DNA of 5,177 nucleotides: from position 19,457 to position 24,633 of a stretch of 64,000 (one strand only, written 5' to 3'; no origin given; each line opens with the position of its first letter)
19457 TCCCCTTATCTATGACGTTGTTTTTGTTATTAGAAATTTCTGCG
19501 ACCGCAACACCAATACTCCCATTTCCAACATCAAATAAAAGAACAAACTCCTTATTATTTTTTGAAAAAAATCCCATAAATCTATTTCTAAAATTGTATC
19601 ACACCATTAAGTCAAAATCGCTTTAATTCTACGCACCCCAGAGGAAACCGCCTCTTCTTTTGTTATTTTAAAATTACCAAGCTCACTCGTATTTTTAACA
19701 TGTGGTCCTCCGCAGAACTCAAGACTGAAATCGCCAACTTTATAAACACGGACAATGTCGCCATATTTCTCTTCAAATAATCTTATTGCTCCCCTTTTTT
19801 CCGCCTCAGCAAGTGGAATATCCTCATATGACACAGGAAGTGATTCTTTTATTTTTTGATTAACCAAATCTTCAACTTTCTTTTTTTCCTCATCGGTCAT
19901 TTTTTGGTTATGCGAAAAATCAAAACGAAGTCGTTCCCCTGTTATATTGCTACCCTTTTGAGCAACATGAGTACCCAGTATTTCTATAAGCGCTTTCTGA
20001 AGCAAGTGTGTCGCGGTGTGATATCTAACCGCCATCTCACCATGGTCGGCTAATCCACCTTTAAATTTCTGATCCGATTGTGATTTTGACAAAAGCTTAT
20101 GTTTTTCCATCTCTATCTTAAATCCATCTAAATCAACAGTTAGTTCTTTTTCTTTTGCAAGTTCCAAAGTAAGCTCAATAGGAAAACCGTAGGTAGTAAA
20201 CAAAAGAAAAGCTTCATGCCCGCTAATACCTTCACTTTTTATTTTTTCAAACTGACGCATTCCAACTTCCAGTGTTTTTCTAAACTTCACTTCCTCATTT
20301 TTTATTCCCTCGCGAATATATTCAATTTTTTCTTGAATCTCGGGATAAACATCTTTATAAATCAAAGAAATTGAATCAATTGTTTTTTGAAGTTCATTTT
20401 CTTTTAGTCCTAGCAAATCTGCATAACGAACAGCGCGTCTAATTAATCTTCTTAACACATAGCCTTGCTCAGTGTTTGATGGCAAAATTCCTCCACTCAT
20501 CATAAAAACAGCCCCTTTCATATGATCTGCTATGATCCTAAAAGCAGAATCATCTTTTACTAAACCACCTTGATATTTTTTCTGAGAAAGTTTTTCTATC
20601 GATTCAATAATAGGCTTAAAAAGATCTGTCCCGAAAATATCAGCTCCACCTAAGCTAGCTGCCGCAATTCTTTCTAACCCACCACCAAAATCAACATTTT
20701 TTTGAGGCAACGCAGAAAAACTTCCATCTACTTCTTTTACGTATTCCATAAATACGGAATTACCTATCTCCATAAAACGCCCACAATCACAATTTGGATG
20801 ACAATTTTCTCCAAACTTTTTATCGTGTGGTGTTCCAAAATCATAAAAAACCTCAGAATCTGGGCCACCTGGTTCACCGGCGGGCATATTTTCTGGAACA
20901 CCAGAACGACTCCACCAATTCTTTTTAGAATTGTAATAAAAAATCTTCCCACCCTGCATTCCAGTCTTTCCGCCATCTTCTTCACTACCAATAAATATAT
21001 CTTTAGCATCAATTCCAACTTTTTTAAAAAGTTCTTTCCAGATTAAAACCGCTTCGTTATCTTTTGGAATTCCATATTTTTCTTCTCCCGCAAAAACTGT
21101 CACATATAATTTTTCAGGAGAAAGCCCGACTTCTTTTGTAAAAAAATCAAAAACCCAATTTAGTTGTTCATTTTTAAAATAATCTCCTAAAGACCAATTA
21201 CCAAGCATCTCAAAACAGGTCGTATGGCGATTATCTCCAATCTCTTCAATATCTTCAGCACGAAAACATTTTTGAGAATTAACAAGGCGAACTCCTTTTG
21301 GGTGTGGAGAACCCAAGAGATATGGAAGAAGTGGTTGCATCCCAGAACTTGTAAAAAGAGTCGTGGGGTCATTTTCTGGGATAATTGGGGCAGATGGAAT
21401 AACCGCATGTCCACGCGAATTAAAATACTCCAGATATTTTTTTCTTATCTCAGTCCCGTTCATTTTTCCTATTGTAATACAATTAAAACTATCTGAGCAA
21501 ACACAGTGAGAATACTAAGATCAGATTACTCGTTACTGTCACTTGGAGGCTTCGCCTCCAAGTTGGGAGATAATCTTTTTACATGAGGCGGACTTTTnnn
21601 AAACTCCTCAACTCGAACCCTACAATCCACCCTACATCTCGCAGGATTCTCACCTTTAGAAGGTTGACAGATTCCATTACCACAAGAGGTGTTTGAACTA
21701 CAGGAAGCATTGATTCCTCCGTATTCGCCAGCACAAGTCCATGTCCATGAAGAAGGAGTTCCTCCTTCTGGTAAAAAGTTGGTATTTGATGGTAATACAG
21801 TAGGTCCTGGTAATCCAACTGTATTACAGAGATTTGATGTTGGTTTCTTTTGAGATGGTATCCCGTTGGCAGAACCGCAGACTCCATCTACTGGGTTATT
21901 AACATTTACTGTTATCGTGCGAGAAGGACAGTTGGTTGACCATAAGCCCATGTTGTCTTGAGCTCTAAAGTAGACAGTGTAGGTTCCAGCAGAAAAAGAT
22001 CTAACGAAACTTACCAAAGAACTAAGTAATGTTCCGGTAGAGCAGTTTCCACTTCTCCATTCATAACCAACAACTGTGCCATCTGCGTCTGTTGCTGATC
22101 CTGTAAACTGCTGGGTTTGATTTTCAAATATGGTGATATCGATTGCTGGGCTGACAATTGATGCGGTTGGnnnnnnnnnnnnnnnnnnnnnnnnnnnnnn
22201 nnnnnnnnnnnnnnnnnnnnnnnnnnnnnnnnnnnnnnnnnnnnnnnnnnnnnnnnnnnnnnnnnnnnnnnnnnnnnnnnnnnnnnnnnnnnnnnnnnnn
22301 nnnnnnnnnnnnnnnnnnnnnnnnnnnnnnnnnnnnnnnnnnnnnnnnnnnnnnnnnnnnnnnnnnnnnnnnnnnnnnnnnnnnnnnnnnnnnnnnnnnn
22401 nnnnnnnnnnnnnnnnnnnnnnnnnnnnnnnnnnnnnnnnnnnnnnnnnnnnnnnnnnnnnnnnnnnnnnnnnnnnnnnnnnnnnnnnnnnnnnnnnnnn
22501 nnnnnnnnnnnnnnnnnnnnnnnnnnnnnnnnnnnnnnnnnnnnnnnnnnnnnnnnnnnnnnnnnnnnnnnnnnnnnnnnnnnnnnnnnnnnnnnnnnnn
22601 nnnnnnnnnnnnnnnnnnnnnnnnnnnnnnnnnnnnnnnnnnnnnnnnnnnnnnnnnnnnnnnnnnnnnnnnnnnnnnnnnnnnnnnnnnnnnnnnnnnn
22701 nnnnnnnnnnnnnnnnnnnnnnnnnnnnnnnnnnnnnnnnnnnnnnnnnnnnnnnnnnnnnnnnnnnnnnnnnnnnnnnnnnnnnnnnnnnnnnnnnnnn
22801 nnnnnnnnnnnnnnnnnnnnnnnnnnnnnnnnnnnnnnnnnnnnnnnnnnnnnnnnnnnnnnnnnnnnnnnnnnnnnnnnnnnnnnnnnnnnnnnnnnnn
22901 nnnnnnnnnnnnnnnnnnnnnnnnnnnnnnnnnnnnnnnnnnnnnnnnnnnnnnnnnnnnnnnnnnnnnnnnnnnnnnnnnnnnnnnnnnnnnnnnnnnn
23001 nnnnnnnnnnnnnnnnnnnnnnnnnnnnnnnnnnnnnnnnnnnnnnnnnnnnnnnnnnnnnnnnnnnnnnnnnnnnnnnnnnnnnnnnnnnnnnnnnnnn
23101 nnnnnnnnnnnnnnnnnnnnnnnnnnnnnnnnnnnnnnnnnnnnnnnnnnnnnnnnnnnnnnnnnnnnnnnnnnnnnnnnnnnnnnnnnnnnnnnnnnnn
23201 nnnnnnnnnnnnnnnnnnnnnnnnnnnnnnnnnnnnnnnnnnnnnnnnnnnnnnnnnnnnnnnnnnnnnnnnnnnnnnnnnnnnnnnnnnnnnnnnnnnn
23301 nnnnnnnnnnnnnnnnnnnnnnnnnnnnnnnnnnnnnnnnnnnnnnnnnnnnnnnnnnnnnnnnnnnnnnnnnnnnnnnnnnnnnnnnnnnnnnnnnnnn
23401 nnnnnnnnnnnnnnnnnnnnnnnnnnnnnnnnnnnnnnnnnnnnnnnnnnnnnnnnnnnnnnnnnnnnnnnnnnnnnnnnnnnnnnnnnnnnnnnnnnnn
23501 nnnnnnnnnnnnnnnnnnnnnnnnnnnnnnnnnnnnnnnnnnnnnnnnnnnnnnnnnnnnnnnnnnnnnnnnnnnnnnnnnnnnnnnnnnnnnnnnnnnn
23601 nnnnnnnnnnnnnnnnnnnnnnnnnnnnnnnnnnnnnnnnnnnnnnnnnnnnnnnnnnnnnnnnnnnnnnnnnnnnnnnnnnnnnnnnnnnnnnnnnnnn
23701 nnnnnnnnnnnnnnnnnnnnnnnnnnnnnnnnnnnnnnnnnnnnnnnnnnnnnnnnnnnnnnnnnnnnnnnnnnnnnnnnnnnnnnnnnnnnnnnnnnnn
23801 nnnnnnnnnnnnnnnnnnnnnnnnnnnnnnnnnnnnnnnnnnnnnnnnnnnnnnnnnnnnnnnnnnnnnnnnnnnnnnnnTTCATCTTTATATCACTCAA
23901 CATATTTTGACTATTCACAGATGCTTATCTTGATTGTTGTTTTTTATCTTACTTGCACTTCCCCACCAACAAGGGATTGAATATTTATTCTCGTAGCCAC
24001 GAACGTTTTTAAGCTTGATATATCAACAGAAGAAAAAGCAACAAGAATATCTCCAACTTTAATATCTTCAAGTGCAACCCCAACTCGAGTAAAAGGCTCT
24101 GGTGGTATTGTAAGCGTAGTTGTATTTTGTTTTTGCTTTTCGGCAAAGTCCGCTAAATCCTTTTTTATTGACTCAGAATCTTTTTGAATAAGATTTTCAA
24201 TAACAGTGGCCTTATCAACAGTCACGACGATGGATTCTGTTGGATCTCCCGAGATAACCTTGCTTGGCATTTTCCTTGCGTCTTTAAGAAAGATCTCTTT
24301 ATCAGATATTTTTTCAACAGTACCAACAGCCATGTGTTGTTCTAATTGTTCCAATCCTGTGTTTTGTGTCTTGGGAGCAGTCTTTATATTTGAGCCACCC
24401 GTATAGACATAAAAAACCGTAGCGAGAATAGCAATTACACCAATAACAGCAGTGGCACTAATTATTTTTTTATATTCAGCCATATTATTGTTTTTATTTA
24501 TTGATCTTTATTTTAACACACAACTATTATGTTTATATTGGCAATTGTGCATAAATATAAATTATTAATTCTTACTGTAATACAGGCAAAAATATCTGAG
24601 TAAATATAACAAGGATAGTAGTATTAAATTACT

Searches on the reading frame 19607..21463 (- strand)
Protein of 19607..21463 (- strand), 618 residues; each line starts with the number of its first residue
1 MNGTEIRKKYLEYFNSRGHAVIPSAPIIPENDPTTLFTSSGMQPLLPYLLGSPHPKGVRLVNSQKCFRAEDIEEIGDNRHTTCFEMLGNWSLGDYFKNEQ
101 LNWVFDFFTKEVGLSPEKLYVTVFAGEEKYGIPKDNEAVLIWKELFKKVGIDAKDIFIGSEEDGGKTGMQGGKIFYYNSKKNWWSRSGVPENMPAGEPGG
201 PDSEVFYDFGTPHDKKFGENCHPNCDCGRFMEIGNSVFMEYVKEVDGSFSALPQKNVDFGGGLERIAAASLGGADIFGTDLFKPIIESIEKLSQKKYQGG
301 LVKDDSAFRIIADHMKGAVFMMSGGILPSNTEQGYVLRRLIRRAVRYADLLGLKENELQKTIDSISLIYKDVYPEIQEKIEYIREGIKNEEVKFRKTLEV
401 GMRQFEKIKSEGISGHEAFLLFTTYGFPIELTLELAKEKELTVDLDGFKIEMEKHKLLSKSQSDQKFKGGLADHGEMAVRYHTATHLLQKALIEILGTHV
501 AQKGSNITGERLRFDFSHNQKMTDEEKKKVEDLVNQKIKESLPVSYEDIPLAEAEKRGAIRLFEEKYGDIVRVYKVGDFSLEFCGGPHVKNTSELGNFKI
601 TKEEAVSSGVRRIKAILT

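Call 48: search_protein_families(library=pfam, proteins=[window:19607-21463:-], max_evalue=0.001)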
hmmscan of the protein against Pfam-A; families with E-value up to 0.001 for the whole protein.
window:19607-21463:- (618 aa): 2 families
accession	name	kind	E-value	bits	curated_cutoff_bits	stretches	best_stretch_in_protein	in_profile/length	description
PF01411.24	tRNA-synt_2c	-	2.5e-123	413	30.3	1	5-470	1-437/552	tRNA synthetases class II (A)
PF07973.19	tRNA_SAD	-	7.1e-20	71.2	24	1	571-613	1-43/44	Threonyl and Alanyl tRNA synthetase second additional domain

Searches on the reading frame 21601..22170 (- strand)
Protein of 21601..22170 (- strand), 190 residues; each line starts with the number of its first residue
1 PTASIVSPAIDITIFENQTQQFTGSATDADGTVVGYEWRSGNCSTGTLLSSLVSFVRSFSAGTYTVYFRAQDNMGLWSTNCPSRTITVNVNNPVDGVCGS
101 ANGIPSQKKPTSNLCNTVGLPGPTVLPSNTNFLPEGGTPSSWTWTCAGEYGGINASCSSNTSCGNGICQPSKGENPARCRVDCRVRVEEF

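Call 96: find_related_loci(query=A7, collection=metagenome_contigs, flank=6000)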
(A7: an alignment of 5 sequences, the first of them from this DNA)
Query A7 (190 aa) in metagenome_contigs; peptide patterns used: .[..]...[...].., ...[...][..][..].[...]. (x = any residue, [..] = any of these).
167 stretches matched a pattern; 17 encode a relative of the query (tblastn E <= 1e-3); 17 distinct loci.
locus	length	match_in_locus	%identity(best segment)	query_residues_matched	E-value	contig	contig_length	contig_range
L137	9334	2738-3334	69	1-190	2e-85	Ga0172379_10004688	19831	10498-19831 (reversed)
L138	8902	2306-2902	69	1-190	2e-85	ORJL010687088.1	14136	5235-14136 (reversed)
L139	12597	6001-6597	69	1-190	2e-85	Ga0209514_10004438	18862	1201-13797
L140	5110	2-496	75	20-185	1e-79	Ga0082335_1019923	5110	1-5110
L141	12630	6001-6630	60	1-190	1e-76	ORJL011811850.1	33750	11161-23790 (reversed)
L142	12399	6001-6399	37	75-175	8e-10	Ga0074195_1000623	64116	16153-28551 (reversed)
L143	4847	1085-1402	31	62-174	1e-8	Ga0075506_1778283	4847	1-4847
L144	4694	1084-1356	32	62-159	1e-8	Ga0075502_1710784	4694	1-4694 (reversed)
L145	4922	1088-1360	32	62-159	1e-8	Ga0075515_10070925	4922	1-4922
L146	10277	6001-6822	42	87-174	8e-8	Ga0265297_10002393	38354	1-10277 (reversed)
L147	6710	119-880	42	93-174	3e-7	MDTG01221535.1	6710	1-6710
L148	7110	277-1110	35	69-175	9e-7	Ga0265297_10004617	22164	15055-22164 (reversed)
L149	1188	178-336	39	94-159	3e-6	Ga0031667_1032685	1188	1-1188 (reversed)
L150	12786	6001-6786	35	67-173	4e-6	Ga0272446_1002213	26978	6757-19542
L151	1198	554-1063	36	43-159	5e-6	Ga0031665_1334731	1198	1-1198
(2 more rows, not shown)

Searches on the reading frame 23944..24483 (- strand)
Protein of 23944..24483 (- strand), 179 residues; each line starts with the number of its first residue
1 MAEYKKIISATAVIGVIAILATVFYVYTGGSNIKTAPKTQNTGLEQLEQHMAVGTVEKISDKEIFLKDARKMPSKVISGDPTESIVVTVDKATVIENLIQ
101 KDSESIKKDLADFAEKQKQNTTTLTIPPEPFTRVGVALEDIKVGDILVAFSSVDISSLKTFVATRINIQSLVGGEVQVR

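Call 48: search_protein_families(library=pfam, proteins=[window:23944-24483:-], max_evalue=0.001)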
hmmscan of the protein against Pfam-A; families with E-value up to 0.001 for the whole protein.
window:23944-24483:- (179 aa): 0 families
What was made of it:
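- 23944..24483 (-): 179-aa single-pass membrane protein encoded between A and B. No Pfam hit (call 48).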
